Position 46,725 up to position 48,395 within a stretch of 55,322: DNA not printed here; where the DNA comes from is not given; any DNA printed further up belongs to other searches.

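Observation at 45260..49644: Compact peptide-ligase/peptidase module: S51 peptidase, GGCT-like protein, two tandem ATP-grasp ligases and a membrane micro-ORF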

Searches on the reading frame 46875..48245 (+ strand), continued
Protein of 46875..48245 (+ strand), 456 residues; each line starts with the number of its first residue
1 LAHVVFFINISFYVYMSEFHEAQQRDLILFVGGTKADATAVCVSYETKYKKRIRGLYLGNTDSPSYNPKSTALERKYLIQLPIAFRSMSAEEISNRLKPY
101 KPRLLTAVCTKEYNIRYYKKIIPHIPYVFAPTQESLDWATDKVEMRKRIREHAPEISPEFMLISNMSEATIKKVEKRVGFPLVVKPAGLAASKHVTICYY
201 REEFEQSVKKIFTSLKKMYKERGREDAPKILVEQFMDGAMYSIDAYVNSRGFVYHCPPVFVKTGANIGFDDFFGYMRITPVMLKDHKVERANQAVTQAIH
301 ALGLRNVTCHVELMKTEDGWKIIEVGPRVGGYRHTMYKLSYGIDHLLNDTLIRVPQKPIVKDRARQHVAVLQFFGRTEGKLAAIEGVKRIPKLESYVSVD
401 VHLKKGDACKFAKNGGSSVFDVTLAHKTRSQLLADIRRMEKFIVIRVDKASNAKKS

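Call 86: search_protein_families(library=ncbifam, proteins=[L047:5909-6919:+, L045:5876-6880:+, L045:4379-5803:+], max_evalue=0.0001)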
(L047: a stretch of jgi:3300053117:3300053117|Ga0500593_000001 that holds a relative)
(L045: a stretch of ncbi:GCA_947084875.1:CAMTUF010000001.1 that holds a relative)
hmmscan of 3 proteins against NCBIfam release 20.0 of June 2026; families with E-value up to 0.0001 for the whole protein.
L047:5909-6919:+ (336 aa): 11 families
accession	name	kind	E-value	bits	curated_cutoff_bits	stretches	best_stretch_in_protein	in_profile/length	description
TIGR02068.2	cya_phycin_syn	equivalog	7e-49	166.6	850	1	14-314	159-451/862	cyanophycin synthetase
NF010623.0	PRK14016.1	subfamily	5.1e-45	153.9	877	1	55-314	198-452/871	cyanophycin synthetase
TIGR03103.1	trio_acet_GNAT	equivalog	7.6e-40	137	569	1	13-312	241-525/547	N-acetylglutaminylglutamine synthetase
NF002688.0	PRK02471.1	equivalog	1.1e-35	123.3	425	1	11-333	430-751/756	bifunctional glutamate--cysteine ligase GshA/glutathione synthetase GshB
TIGR01435.1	glu_cys_lig_rel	equivalog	2.5e-23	82.2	656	1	62-314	460-700/719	bifunctional glutamate--cysteine ligase/glutathione synthetase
NF040720.1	MptN_Meth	equivalog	2.9e-12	46.2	350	1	67-179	97-207/291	tetrahydromethanopterin:alpha-L-glutamate ligase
TIGR00768.1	rimK_fam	subfamily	1.8e-11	44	143.4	1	67-179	83-195/276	RimK family alpha-L-glutamate ligase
NF003573.0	PRK05246.1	equivalog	5.5e-08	31.9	272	1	100-183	145-231/316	glutathione synthase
TIGR01380.1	glut_syn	equivalog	1.3e-07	30.9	299.05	1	100-183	144-230/312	glutathione synthase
NF002378.0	PRK01372.1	subfamily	6e-06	25.2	243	0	65-176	94-198/305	D-alanine--D-alanine ligase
TIGR02144.1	LysX_arch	equivalog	2.4e-05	23.6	275.6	1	68-178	84-194/281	lysine biosynthesis protein LysX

L045:5876-6880:+ (334 aa): 12 families
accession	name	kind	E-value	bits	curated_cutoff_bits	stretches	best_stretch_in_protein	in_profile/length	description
TIGR02068.2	cya_phycin_syn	equivalog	6.5e-56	189.8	850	1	6-331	155-470/862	cyanophycin synthetase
NF010623.0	PRK14016.1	subfamily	2.1e-52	178.4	877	1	50-326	198-466/871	cyanophycin synthetase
TIGR03103.1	trio_acet_GNAT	equivalog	7.5e-40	137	569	1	10-291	242-514/547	N-acetylglutaminylglutamine synthetase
NF002688.0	PRK02471.1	equivalog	2e-39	135.6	425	1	8-331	431-751/756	bifunctional glutamate--cysteine ligase GshA/glutathione synthetase GshB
TIGR01435.1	glu_cys_lig_rel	equivalog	6.2e-20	71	656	1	96-322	496-711/719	bifunctional glutamate--cysteine ligase/glutathione synthetase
TIGR00768.1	rimK_fam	subfamily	1.5e-15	57.3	143.4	1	62-175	83-193/276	RimK family alpha-L-glutamate ligase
NF040720.1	MptN_Meth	equivalog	5.6e-13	48.6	350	1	62-177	97-207/291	tetrahydromethanopterin:alpha-L-glutamate ligase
TIGR02144.1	LysX_arch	equivalog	2.9e-09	36.4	275.6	1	62-176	83-194/281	lysine biosynthesis protein LysX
NF003573.0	PRK05246.1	equivalog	3.5e-09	35.9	272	1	62-178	120-228/316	glutathione synthase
TIGR01380.1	glut_syn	equivalog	4.1e-08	32.6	299.05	1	92-178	142-227/312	glutathione synthase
NF009110.0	PRK12458.1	subfamily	2.9e-07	29.8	408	1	62-178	131-246/349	glutathione synthetase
NF007764.0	PRK10446.1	equivalog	4e-06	26.3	331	0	45-176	79-204/300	30S ribosomal protein S6--L-glutamate ligase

L045:4379-5803:+ (474 aa): 0 families

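Call 96: find_encoding_contigs(protein=P0032, flank=9000, max_places=2)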
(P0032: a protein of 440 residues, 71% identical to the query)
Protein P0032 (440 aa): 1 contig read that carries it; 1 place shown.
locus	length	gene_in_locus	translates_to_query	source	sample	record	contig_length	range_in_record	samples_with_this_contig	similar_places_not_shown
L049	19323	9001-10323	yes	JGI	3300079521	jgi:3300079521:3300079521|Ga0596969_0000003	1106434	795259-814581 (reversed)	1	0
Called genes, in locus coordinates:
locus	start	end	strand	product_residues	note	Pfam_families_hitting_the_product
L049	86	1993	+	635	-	PF00012:HSP70, PF06723:MreB_Mbl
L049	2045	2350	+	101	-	-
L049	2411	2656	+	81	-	-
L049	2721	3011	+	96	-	-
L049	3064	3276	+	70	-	-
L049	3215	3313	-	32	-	-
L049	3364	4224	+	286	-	PF12760:Zn_ribbon_IS1595 (weak), PF12762:DDE_Tnp_IS1595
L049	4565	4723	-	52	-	-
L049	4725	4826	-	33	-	-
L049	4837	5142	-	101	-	-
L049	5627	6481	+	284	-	-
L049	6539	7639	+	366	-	PF00226:DnaJ, PF01556:DnaJ_C, PF00684:DnaJ_CXXCXGXG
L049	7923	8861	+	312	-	PF14397:ATPgrasp_ST (faint), PF14398:ATPgrasp_YheCD (faint), PF02655:ATP-grasp_3 (faint), PF02955:GSH-S_ATP, PF07478:Dala_Dala_lig_C (faint)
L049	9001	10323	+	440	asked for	PF02655:ATP-grasp_3 (faint), PF01071:GARS_A (weak), PF13535:ATP-grasp_4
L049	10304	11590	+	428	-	PF02655:ATP-grasp_3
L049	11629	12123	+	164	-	-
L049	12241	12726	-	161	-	PF04073:tRNA_edit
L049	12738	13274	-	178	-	PF08002:DUF1697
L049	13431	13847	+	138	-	-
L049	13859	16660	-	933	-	-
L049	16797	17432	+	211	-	-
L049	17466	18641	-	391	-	PF02674:Colicin_V (weak), PF00089:Trypsin, PF13365:Trypsin_2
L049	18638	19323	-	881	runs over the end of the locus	PF11271:PorA, PF03924:CHASE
